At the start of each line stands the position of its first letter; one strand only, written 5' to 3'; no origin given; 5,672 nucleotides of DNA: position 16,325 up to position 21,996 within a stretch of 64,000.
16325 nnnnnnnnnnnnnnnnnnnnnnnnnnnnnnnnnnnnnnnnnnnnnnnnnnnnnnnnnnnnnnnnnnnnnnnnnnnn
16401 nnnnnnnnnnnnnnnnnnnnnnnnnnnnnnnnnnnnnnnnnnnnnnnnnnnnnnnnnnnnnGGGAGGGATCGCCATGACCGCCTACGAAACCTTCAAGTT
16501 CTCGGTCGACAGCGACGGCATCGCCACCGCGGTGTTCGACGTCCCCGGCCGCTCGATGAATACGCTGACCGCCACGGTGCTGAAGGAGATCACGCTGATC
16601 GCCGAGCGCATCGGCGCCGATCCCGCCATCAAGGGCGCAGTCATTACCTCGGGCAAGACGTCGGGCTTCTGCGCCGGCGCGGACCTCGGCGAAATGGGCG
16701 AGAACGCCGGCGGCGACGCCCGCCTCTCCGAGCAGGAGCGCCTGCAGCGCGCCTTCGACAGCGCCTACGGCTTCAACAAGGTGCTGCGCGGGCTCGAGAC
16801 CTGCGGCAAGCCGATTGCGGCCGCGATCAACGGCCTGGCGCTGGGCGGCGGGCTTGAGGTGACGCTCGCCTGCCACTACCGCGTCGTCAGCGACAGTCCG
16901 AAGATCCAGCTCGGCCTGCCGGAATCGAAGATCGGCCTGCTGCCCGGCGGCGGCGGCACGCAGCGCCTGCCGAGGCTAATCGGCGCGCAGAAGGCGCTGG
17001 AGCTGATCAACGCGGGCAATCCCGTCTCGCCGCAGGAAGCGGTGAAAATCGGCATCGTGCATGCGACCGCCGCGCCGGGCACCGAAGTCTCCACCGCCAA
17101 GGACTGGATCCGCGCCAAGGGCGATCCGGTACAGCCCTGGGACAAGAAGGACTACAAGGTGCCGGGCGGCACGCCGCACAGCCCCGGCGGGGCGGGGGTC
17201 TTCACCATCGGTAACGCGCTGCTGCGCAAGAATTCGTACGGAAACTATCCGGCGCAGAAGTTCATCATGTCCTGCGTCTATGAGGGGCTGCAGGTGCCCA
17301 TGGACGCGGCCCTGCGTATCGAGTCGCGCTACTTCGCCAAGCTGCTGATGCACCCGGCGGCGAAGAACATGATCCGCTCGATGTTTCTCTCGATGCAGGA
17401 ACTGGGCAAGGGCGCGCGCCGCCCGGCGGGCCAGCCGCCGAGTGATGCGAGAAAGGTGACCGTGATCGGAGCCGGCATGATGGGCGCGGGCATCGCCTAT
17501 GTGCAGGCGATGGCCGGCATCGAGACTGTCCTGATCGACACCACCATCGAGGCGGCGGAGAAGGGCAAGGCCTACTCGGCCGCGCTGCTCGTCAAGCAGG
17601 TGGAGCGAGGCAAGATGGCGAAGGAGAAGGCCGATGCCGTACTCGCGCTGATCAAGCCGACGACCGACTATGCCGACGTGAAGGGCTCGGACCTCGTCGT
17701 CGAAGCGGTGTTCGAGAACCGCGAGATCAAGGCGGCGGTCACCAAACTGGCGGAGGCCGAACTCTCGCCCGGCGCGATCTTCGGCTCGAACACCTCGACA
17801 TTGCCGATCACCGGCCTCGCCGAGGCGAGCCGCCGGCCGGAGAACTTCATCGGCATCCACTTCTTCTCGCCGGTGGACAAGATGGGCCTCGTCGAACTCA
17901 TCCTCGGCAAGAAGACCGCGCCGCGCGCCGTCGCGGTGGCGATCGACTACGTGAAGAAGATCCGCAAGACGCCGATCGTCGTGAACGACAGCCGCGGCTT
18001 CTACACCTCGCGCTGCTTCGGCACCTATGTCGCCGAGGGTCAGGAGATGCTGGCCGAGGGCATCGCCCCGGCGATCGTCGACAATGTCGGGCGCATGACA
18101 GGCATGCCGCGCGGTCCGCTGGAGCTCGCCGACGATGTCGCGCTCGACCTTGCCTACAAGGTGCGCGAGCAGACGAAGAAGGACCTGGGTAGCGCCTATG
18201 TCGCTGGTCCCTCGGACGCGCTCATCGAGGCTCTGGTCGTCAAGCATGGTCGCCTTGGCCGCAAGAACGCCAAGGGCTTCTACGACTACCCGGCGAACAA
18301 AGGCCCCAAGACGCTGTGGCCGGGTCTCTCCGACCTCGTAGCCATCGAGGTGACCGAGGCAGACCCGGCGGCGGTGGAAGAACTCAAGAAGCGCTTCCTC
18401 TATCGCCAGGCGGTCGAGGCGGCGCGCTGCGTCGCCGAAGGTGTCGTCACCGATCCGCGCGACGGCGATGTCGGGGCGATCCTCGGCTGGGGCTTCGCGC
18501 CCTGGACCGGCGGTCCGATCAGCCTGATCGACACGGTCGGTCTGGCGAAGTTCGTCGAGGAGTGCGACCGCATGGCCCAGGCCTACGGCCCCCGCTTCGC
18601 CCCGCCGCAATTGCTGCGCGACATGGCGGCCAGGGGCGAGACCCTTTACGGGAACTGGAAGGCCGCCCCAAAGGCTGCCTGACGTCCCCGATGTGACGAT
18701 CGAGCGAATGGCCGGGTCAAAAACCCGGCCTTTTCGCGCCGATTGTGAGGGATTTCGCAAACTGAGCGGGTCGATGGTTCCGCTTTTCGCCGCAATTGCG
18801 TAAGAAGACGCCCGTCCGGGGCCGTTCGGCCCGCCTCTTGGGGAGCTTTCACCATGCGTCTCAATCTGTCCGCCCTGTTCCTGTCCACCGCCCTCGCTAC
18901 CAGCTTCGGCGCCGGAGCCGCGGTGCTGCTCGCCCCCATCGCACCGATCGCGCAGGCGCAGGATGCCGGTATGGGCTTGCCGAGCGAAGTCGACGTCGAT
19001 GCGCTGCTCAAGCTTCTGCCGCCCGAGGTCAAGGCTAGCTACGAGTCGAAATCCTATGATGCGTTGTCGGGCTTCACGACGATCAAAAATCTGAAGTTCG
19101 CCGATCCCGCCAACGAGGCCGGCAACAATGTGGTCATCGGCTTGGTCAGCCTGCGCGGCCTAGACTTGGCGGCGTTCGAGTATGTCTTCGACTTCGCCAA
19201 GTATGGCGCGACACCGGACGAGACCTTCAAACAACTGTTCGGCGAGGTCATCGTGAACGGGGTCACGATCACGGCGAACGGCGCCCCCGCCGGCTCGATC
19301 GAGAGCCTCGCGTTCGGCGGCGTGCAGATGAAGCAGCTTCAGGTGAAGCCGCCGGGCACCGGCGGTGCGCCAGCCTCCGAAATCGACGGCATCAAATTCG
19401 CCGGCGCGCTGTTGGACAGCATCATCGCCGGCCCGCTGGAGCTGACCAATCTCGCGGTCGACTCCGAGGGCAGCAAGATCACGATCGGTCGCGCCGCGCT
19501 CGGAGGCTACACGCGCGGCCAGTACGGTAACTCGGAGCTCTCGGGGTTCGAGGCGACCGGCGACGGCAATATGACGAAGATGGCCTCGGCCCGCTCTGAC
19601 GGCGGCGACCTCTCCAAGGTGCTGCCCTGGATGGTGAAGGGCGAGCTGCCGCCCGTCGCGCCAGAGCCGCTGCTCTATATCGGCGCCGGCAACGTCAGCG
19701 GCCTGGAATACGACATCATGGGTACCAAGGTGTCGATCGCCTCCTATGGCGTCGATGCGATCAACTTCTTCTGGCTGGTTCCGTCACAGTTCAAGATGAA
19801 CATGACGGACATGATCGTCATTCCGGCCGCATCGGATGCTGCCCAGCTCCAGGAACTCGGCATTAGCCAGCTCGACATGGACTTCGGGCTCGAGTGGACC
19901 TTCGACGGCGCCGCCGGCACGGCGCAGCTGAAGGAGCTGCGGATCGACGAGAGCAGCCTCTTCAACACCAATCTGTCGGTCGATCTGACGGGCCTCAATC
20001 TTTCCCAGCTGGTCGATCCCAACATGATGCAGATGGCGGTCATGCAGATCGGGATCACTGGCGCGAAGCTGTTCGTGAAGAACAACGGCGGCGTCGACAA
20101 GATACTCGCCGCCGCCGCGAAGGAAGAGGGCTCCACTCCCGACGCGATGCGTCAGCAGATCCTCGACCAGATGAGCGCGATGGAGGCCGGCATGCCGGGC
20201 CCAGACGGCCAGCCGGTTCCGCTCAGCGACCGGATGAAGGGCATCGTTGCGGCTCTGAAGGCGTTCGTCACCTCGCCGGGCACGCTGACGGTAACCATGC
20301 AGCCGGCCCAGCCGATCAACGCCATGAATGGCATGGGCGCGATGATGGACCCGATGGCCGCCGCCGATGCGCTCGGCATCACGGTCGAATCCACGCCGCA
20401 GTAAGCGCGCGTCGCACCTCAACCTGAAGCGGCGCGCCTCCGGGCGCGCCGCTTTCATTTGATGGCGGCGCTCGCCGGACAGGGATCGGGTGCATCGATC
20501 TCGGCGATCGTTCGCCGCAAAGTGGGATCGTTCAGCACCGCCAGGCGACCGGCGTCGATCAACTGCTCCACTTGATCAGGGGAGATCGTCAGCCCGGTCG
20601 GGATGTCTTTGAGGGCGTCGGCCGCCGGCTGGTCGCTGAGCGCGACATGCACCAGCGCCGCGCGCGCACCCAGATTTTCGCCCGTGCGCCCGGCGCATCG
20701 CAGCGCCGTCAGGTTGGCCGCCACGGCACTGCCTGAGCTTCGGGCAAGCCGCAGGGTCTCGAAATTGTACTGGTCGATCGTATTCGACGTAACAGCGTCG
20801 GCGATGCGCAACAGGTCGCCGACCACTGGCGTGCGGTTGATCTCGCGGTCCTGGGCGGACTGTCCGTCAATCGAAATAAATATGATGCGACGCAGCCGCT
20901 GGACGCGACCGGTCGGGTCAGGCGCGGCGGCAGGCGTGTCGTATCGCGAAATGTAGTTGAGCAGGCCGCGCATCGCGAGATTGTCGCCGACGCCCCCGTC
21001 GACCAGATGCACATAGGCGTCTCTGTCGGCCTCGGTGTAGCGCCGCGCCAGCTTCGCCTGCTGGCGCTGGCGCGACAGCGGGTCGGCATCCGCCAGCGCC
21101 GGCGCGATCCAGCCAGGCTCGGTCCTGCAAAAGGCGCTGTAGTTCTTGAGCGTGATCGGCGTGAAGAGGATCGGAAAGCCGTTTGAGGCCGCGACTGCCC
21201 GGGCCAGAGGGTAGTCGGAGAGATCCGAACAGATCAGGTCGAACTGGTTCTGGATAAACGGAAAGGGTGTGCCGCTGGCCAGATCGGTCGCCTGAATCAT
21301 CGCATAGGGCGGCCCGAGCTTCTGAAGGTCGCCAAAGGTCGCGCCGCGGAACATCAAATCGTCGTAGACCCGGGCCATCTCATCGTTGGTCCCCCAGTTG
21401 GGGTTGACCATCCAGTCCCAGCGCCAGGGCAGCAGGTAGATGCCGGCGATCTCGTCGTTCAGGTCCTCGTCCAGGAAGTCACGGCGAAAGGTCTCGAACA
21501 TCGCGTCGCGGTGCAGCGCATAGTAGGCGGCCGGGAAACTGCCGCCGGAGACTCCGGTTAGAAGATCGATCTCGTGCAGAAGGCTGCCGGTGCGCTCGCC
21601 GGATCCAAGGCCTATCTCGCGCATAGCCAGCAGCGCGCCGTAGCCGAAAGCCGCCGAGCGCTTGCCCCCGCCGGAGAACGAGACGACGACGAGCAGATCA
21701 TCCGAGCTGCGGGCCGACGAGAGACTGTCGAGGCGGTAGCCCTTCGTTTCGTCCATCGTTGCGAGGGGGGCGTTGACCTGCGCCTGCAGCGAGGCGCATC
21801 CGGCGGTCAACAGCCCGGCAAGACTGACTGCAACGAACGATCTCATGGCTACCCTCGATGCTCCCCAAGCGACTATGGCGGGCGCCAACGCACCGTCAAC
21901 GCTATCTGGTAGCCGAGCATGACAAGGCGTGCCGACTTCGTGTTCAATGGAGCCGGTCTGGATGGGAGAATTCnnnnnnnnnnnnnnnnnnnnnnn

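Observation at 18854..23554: Two paralogous ~520-aa exported unknown proteins flanking a lipoprotein patatin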

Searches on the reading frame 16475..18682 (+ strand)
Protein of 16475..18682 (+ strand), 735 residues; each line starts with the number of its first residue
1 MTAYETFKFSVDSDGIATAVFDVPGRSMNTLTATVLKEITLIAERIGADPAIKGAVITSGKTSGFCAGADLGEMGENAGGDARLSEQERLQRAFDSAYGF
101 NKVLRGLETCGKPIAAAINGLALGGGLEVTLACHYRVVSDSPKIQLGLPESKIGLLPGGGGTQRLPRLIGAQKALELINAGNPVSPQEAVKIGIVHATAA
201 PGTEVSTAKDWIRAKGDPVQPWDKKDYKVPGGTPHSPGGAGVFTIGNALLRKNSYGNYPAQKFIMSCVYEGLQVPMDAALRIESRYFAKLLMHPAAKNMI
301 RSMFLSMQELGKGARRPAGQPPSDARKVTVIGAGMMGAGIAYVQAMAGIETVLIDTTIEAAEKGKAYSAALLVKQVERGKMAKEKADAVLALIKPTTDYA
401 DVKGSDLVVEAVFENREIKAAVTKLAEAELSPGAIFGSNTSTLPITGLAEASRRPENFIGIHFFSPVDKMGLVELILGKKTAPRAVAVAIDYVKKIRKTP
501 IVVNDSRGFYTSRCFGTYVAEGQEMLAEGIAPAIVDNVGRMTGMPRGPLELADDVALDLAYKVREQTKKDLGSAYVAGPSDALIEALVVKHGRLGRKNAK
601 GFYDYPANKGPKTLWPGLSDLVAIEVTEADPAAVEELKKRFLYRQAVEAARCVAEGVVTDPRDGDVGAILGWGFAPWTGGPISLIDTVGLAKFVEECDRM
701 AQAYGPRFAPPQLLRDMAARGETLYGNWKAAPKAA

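Call 9: search_protein_families(library=pfam, proteins=[window:16475-18682:+], max_evalue=0.001)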
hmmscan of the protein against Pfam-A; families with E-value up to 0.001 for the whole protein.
window:16475-18682:+ (735 aa): 5 families
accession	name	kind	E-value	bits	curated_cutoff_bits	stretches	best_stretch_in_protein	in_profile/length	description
PF02737.24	3HCDH_N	-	1.1e-57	195.3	22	1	327-505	1-179/180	3-hydroxyacyl-CoA dehydrogenase, NAD binding domain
PF00378.25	ECH_1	-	9.4e-35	120.6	27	1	16-200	6-175/251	Enoyl-CoA hydratase/isomerase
PF00725.27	3HCDH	-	1.6e-25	89.9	22.1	1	508-605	1-97/97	3-hydroxyacyl-CoA dehydrogenase, C-terminal domain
PF16113.10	ECH_2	-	1.9e-22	80.7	27.2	1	26-197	10-170/335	Enoyl-CoA hydratase/isomerase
PF01266.30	DAO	-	0.00073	19.6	27.9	0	327-376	1-50/353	FAD dependent oxidoreductase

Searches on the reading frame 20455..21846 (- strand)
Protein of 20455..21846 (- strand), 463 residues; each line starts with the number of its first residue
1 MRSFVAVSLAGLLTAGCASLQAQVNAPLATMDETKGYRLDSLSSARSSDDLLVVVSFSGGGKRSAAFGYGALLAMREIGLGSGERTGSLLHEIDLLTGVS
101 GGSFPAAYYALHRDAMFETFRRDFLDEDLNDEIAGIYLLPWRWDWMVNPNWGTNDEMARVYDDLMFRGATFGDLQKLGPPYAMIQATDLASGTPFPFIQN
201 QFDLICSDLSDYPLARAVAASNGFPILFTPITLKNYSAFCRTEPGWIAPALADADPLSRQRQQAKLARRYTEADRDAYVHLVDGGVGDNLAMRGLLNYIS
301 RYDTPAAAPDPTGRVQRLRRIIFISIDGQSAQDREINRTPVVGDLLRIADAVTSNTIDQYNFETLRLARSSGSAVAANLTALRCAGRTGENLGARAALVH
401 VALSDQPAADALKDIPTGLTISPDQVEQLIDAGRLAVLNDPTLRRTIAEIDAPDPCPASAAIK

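Call 58: search_solved_structures(query=window:20455-21846:-, max_evalue=0.01)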
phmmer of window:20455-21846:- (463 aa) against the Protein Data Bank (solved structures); distinct sequences matched with E-value up to 0.01: 0.

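Call 59: search_protein_families(library=pfam, proteins=[window:20455-21846:-], max_evalue=0.01)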
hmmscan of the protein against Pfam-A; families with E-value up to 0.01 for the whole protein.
window:20455-21846:- (463 aa): 1 family
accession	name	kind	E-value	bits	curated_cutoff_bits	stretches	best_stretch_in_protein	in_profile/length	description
PF01734.28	Patatin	-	8.4e-13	49.4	27.7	1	56-291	2-186/191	Patatin-like phospholipase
